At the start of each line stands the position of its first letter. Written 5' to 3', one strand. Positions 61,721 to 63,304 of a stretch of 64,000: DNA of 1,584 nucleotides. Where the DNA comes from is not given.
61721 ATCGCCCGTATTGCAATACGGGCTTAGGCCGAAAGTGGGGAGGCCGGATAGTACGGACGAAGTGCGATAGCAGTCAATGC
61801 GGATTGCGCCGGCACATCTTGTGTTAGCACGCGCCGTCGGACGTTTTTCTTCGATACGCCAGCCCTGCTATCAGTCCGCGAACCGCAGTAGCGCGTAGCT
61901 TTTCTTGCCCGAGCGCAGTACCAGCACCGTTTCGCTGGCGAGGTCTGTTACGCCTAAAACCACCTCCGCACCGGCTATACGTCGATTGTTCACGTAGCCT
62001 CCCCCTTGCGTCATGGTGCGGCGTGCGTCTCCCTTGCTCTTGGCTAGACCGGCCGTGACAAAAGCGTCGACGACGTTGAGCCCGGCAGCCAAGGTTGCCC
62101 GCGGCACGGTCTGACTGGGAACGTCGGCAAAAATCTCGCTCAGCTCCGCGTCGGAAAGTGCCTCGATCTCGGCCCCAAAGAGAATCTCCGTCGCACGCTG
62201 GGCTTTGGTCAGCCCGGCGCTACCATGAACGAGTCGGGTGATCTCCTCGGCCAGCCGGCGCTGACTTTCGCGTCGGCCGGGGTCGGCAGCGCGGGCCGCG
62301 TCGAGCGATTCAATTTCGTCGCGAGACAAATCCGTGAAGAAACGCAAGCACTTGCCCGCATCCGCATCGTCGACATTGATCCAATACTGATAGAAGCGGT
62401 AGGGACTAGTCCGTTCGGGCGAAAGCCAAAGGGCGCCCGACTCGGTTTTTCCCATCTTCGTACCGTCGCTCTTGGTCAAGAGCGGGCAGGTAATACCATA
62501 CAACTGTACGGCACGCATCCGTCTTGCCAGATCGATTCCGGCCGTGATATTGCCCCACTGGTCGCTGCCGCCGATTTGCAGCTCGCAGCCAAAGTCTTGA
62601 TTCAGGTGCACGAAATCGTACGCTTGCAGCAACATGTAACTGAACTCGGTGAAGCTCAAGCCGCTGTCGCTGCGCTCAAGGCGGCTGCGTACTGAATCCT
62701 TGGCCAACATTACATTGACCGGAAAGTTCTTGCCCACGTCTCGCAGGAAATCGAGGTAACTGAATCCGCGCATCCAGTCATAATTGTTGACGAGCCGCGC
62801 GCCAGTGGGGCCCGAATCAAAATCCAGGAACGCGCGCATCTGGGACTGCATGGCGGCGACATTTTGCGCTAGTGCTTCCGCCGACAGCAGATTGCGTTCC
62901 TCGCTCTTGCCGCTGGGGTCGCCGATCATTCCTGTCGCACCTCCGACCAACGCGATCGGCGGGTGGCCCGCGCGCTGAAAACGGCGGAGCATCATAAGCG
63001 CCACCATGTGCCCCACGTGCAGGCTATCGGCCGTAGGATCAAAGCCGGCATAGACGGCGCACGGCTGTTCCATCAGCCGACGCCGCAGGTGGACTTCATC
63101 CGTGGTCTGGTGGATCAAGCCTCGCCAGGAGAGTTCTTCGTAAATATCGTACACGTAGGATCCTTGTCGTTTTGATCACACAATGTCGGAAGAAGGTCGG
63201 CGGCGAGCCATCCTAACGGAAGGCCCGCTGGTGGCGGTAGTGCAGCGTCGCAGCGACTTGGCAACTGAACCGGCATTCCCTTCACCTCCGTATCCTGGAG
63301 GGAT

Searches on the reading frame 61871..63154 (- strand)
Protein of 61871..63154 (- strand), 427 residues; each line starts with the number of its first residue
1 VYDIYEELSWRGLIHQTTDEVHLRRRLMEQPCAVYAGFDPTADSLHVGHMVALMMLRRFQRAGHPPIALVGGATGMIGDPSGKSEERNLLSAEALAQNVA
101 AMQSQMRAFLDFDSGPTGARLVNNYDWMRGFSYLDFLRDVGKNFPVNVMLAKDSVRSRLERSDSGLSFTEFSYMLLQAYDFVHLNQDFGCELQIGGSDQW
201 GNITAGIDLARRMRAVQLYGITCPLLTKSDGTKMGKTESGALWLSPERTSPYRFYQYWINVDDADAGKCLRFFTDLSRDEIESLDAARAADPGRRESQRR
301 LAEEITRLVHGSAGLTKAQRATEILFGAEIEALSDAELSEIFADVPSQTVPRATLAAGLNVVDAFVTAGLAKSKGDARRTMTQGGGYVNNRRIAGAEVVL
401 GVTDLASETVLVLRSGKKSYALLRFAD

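Call 29: search_protein_families(library=pfam, proteins=[window:61871-63154:-], max_evalue=0.00001)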
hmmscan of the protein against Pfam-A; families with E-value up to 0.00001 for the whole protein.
window:61871-63154:- (427 aa): 2 families
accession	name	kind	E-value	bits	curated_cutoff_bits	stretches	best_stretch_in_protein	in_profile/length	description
PF00579.31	tRNA-synt_1b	-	2.9e-86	289.9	21.1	1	29-326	3-291/292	tRNA synthetases class I (W and Y)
PF22421.1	SYY_C-terminal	-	3.7e-14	52.8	27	1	337-423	1-83/83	Tyrosine--tRNA ligase SYY-like C-terminal domain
